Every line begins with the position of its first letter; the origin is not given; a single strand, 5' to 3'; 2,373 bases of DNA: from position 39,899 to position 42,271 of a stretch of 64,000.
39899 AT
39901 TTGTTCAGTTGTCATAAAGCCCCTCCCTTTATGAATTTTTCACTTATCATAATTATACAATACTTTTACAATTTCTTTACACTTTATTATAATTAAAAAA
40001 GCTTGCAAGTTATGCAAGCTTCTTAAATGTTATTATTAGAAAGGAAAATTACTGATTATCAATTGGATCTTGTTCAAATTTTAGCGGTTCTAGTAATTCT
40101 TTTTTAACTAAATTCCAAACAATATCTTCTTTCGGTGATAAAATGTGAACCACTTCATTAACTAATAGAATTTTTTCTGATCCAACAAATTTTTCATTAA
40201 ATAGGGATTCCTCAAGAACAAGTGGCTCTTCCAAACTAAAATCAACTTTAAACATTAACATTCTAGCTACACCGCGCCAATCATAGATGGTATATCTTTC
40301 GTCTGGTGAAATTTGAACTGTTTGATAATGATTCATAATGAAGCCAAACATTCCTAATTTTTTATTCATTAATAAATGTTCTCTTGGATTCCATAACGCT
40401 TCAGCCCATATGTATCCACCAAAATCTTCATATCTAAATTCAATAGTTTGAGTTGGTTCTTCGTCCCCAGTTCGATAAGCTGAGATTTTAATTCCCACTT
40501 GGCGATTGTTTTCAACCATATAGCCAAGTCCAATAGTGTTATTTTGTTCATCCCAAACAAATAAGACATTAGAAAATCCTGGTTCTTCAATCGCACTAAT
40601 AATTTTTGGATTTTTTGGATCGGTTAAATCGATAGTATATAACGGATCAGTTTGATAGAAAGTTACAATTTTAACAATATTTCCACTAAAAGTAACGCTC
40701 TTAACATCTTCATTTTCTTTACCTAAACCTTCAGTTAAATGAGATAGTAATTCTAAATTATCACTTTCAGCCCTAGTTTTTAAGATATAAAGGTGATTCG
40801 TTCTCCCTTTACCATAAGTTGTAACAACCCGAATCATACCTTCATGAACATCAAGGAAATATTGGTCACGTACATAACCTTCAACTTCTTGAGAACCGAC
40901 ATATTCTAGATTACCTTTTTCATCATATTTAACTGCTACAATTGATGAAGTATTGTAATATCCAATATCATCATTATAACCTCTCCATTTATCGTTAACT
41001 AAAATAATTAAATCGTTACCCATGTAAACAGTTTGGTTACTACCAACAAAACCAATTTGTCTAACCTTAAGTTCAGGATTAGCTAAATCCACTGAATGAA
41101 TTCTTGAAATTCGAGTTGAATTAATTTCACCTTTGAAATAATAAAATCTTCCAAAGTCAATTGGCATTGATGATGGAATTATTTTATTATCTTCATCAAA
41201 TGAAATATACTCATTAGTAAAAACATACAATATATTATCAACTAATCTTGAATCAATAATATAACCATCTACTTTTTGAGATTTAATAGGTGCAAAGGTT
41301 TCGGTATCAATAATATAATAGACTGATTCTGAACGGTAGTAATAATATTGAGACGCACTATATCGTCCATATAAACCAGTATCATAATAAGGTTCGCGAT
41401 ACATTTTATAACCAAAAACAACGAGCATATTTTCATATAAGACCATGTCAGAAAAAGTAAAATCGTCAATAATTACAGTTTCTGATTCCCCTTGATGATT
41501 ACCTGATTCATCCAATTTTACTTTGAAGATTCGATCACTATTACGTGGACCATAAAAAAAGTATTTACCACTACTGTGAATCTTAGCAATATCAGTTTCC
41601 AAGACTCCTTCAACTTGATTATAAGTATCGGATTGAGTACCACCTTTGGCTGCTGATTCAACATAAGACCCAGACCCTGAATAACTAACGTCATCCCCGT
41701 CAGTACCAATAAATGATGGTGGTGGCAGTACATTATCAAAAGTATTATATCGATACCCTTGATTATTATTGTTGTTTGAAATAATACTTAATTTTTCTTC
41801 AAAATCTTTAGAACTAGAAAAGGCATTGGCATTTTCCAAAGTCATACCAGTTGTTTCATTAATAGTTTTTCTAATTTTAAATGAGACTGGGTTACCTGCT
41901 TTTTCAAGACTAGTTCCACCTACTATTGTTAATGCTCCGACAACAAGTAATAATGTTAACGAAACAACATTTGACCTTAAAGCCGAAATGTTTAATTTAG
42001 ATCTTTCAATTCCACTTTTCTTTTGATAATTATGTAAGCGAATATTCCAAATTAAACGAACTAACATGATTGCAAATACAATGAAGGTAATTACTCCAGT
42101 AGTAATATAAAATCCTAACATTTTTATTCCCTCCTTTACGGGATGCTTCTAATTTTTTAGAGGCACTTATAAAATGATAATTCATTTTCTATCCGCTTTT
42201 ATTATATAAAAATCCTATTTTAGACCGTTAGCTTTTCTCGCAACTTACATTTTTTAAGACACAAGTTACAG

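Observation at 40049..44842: Receiver-less LytTR regulator cotranscribed with a membrane-anchored beta-propeller protein, plus a tandem paralogue: candidate undescribed signalling module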

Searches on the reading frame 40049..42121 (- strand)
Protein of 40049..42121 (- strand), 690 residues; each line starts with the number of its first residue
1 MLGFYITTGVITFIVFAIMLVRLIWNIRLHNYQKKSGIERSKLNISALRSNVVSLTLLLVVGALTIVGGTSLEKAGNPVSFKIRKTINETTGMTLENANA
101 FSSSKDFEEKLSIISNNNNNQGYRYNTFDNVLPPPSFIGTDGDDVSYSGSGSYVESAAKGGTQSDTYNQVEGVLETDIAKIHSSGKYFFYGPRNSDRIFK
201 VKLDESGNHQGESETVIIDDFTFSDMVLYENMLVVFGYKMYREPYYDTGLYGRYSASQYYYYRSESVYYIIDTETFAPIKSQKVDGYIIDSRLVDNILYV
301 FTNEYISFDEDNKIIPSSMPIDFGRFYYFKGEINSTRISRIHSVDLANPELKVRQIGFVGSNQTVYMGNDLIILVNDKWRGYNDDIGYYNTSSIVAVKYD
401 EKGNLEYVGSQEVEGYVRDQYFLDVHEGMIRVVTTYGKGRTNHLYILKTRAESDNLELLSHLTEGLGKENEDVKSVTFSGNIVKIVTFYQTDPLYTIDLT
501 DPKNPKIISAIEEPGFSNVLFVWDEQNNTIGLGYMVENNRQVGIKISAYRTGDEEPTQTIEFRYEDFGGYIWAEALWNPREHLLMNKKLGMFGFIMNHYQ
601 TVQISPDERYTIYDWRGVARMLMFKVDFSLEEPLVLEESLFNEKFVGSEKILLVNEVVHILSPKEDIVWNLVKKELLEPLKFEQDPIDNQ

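Call 3: search_protein_families(library=pfam, proteins=[window:40049-42121:-], max_evalue=0.01)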
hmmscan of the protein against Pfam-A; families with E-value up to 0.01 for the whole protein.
window:40049-42121:- (690 aa): 1 family
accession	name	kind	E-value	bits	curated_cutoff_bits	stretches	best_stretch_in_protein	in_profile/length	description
PF09826.15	Beta_propel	-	8.5e-68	229.8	22.4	1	164-662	2-483/495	Beta propeller domain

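Call 4: search_protein_families(library=ncbifam, proteins=[window:40049-42121:-], max_evalue=0.01)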
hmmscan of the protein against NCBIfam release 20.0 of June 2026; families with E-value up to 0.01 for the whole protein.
window:40049-42121:- (690 aa): 0 families

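Call 25: find_homologous_proteins(query=window:40049-42121:-, max_evalue=0.00001)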
Query window:40049-42121:- (690 aa): 98 proteins with E <= 0.00001 among 8000 candidates.
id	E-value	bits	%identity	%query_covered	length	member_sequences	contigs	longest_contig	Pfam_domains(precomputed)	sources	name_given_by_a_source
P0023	0.0e+0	1556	100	100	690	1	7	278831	PF09826.16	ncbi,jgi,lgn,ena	ncbi:MAG: beta-propeller domain-containing protein [Acholeplasmataceae bacterium]|jgi:uncharacterize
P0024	1.4e-220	752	53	99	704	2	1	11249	PF09826.16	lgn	-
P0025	4.5e-205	701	50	100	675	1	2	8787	PF09826.16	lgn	-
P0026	3.9e-198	678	49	100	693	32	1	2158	PF09826.16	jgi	-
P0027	1.4e-194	666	48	100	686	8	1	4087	PF09826.16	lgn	-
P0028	3.6e-179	615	47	99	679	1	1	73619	PF09826.16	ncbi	-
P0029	1.4e-151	524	42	96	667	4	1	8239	PF09826.16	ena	-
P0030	9.4e-137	475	42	100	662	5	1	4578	PF09826.16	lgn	-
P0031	1.5e-136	475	42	99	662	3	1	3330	PF09826.16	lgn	-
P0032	2.3e-130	454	41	99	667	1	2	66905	PF09826.16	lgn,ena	-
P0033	2.1e-123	431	39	97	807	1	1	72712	PF09826.16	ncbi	-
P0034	3.5e-119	417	39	96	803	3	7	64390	PF09826.16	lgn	-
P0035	1.3e-115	405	40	96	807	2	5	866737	PF09826.16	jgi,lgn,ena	jgi:uncharacterized secreted protein with C-terminal beta-propeller domain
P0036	1.1e-107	379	39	96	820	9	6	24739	PF09826.16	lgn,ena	-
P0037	1.0e-66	244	32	95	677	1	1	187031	PF09826.16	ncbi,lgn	-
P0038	2.3e-57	213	31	98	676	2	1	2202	PF09826.16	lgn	-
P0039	2.7e-42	163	29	86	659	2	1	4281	PF09826.16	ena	-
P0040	6.1e-35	139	30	69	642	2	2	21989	PF09826.16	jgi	jgi:inhibitor of cysteine peptidase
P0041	1.7e-25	108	29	43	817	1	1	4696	PF09826.16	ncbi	-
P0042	1.9e-24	104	32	55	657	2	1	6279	PF09826.16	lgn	-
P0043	1.7e-23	101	30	40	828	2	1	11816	PF09826.16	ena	-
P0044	5.3e-23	99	26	76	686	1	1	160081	PF09826.16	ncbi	-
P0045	1.7e-21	94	28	55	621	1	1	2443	PF09826.16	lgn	-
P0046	5.3e-21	93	28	64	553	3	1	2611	PF09826.16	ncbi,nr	ncbi:MAG: beta-propeller domain-containing protein, partial [Oscillospiraceae bacterium]|nr:beta-pro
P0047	8.0e-21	92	31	29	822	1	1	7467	PF09826.16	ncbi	-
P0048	2.1e-20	91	28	57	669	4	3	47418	PF09826.16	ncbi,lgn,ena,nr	ncbi:MAG: beta-propeller domain-containing protein [Clostridia bacterium]|nr:beta-propeller domain-c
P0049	2.7e-19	87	36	23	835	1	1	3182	PF09826.16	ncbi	-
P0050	4.2e-19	87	24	66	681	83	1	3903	PF09826.16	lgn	-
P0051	1.0e-17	82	27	59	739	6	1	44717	PF09826.16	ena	-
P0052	1.1e-17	82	28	42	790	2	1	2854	PF09826.16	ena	-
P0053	1.1e-16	79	26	60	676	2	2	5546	PF09826.16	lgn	-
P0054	2.6e-16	77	30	44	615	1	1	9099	PF09826.16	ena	-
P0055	3.0e-16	77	25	62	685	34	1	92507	PF09826.16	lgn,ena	-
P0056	2.7e-15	74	25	76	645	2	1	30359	PF09826.16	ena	-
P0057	9.5e-15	72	26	62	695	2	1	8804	PF09826.16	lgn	-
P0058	1.0e-14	72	26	64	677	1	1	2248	PF09826.16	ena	-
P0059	2.4e-14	71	25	57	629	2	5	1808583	PF09826.16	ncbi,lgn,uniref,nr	ncbi:hypothetical protein HF295_03955 [Hujiaoplasma nucleasis]|uniref:Beta-propeller domain-containi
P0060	6.1e-14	69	34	20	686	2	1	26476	PF09826.16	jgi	jgi:hypothetical protein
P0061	9.0e-14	69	29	29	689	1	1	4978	PF09826.16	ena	-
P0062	9.7e-14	69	30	32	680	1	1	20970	PF09826.16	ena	-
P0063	1.1e-13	69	30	32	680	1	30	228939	PF09826.16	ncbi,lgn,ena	-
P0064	1.5e-13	68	30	32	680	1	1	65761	PF09826.16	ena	-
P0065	1.5e-13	68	33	26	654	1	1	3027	PF09826.16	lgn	-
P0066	1.9e-13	68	30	32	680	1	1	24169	PF09826.16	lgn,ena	-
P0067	1.9e-13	68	31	32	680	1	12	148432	PF09826.16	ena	-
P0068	2.1e-13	68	31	32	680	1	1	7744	PF09826.16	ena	-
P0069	2.1e-13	68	30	32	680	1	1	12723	PF09826.16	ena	-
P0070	2.3e-13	68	24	62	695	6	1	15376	PF09826.16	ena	-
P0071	2.4e-13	68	25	57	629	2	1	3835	PF09826.16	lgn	-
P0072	2.5e-13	67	30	32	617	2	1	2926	PF09826.16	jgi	jgi:hypothetical protein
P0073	2.7e-13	67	30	32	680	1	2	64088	PF09826.16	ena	-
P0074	3.3e-13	67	30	32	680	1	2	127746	PF09826.16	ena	-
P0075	3.7e-13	67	30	32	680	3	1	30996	PF09826.16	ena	-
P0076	3.8e-13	67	30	32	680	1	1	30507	PF09826.16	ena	-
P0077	5.8e-13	66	30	32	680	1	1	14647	PF09826.16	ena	-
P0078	5.9e-13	66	30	32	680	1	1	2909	PF09826.16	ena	-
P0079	6.1e-13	66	31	32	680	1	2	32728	PF09826.16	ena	-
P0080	6.5e-13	66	30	32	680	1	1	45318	PF09826.16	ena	-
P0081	2.5e-12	64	25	64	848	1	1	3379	PF09826.16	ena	-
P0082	5.0e-12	63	24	71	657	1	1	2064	PF09826.16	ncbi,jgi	jgi:uncharacterized secreted protein with C-terminal beta-propeller domain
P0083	7.3e-12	63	28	44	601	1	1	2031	PF09826.16,PF08309.18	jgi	jgi:uncharacterized secreted protein with C-terminal beta-propeller domain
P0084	1.6e-11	61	31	29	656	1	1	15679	PF09826.16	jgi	jgi:uncharacterized secreted protein with C-terminal beta-propeller domain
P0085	2.4e-11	61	26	58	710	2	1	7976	PF09826.16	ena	-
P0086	3.3e-11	60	27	41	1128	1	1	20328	PF09826.16,PF00353.26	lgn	-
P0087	3.6e-11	60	24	79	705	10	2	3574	PF09826.16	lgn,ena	-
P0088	1.2e-10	59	24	59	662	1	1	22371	PF09826.16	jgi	-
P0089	1.8e-10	58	32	21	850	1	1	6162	PF09826.16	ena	-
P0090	1.9e-10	58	37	17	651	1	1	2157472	PF09826.16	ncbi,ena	-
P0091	2.6e-10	57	24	63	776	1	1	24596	PF09826.16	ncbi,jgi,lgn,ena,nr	ncbi:MAG: beta-propeller domain-containing protein [Coriobacteriia bacterium]|nr:beta-propeller doma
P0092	3.1e-10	57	25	76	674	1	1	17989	PF09826.16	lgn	-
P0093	3.2e-10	57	33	23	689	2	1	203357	PF09826.16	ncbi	-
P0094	4.4e-10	57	25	39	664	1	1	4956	PF09826.16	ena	-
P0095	5.2e-10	56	28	26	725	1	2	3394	PF09826.16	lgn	-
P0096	8.6e-10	56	21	49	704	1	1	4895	PF09826.16,PF08309.18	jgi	-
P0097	1.1e-9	55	32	27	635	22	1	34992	PF09826.16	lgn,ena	-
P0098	1.3e-9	55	32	22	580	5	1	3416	PF09826.16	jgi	jgi:hypothetical protein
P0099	2.5e-9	54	32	26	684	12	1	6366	PF09826.16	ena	-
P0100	2.8e-9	54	28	23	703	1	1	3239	PF09826.16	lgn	-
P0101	6.6e-9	53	25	36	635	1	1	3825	PF09826.16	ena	-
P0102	7.9e-9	53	27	42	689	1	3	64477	PF09826.16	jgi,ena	-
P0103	2.5e-8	51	31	22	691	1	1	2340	PF09826.16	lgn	-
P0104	2.5e-8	51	36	19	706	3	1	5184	PF09826.16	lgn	-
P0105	3.0e-8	51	28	41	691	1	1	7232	PF09826.16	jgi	jgi:uncharacterized secreted protein with C-terminal beta-propeller domain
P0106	4.8e-8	50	31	18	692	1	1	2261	PF09826.16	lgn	-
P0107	5.2e-8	50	32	21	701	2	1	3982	PF09826.16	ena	-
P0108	7.0e-8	49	33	17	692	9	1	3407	PF09826.16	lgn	-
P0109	2.0e-7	48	34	17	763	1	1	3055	PF09826.16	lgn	-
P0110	2.7e-7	48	34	18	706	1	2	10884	PF09826.16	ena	-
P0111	4.1e-7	47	30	22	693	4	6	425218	PF09826.16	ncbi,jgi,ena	-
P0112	5.4e-7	47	25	53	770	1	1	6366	PF09826.16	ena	-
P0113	5.4e-7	47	25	47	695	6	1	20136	PF09826.16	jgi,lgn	-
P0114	1.1e-6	46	23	31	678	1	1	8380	PF09826.16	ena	-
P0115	1.1e-6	46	25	58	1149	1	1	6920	PF09826.16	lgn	-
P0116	2.7e-6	44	23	48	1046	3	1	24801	PF09826.16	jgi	jgi:hypothetical protein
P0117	3.0e-6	44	30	21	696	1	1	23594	PF09826.16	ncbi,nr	ncbi:MAG: beta-propeller domain-containing protein [Porticoccaceae bacterium]|nr:beta-propeller doma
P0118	3.8e-6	44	33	19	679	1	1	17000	PF09826.16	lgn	-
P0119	5.2e-6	43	29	36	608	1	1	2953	PF09826.16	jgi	jgi:hypothetical protein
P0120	8.0e-6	43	24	54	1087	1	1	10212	PF09826.16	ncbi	-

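Call 27: find_encoding_contigs(protein=P0037, flank=5000, max_places=1)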
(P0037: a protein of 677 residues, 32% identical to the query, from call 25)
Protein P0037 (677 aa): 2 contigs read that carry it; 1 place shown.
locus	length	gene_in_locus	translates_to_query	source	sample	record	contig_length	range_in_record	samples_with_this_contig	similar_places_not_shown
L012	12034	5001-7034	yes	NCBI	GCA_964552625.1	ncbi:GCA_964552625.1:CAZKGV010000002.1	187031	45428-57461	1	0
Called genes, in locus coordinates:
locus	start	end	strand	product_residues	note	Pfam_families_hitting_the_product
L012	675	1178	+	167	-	-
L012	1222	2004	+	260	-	-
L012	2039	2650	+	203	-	-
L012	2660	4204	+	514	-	PF00082:Peptidase_S8, PF13306:LRR_5 (weak)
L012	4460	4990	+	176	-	PF04397:LytTR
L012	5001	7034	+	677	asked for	PF09826:Beta_propel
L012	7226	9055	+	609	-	PF11074:DUF2779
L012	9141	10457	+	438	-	PF01406:tRNA-synt_1e, PF01921:tRNA-synt_1f (faint), PF09334:tRNA-synt_1g (faint), PF09190:DALR_2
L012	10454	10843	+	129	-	PF00636:Ribonuclease_3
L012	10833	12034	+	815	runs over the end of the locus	PF00122:E1-E2_ATPase, PF00702:Hydrolase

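Call 28: find_encoding_contigs(protein=P0035, flank=5000, max_places=1)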
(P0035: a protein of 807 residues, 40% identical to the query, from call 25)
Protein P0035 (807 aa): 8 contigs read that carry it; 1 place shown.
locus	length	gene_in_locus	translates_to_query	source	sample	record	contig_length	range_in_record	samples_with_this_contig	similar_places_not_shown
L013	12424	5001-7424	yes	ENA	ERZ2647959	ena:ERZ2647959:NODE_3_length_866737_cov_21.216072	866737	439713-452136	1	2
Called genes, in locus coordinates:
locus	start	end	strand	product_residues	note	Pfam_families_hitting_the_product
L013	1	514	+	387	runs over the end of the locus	PF13472:Lipase_GDSL_2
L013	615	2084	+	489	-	-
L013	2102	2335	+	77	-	-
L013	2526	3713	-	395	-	PF00756:Esterase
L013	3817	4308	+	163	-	PF00583:Acetyltransf_1 (faint)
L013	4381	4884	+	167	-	PF04397:LytTR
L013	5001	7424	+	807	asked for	PF09826:Beta_propel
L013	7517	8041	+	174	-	PF00300:His_Phos_1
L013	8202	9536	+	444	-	PF13173:AAA_14, PF13635:DUF4143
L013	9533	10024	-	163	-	PF06177:QueT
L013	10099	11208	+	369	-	PF01702:TGT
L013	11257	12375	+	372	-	PF00091:Tubulin, PF12327:FtsZ_C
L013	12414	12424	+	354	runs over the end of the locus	PF01926:MMR_HSR1, PF02421:FeoB_N, PF06071:YchF-GTPase_C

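Call 29: find_encoding_contigs(protein=P0063, flank=4000, max_places=1)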
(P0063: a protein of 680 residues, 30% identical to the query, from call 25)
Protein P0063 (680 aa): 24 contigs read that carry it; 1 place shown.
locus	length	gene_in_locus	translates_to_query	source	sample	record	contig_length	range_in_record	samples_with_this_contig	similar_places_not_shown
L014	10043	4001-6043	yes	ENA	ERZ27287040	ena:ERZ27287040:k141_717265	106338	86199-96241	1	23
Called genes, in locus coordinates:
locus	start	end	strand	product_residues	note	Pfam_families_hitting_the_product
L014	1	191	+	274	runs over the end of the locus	-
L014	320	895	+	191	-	PF00498:FHA, PF16697:Yop-YscD_cpl (weak)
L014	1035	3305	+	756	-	PF00330:Aconitase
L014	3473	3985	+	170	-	PF07638:Sigma70_ECF (faint), PF04542:Sigma70_r2, PF08281:Sigma70_r4_2, PF04545:Sigma70_r4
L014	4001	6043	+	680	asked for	PF09826:Beta_propel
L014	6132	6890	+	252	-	-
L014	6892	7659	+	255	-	PF01026:TatD_DNase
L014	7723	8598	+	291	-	PF00398:RrnaAD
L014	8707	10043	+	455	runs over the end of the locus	PF00285:Citrate_synt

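Call 30: find_encoding_contigs(protein=P0048, flank=4000, max_places=1)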
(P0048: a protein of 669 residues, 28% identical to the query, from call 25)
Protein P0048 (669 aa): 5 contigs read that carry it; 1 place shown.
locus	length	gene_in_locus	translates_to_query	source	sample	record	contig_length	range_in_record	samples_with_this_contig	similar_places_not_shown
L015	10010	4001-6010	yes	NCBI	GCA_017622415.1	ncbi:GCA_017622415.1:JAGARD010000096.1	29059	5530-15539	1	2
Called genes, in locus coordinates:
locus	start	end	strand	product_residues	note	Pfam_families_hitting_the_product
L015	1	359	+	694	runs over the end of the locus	PF00009:GTP_EFTU, PF03144:GTP_EFTU_D2, PF22042:EF-G_D2, PF14492:EFG_III, PF16658:RF3_C (weak), PF03764:EFG_IV, PF00679:EFG_C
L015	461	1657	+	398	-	PF00009:GTP_EFTU, PF03144:GTP_EFTU_D2, PF03143:GTP_EFTU_D3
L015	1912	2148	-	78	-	-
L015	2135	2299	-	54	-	-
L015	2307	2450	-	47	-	-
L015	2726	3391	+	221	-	PF12844:HTH_19 (weak), PF13560:HTH_31 (weak), PF01381:HTH_3, PF07022:Phage_CI_repr (weak), PF00717:Peptidase_S24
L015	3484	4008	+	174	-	PF07638:Sigma70_ECF (faint), PF04542:Sigma70_r2, PF04545:Sigma70_r4, PF08281:Sigma70_r4_2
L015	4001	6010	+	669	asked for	PF09826:Beta_propel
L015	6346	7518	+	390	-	PF01168:Ala_racemase_N, PF00842:Ala_racemase_C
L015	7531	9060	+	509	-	PF13541:ChlI, PF05362:Lon_C (weak), PF00158:Sigma54_activat (weak), PF00493:MCM (weak), PF01078:Mg_chelatase, PF07728:AAA_5, PF13335:Mg_chelatase_C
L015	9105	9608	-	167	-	-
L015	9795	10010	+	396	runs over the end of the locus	PF01926:MMR_HSR1, PF02421:FeoB_N (weak), PF03193:RsgA_GTPase (faint), PF00350:Dynamin_N (faint), PF00009:GTP_EFTU (weak), PF18128:HydF_dimer, PF18133:HydF_tetramer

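Call 33: search_solved_structures(query=A1, max_evalue=1)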
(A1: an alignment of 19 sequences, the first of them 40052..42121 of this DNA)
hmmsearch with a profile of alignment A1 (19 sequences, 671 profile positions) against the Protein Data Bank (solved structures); distinct sequences matched with E-value up to 1: 1.
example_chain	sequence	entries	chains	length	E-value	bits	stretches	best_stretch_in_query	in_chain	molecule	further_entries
2ef7_A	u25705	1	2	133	0.28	12.8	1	117-217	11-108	Hypothetical protein ST2348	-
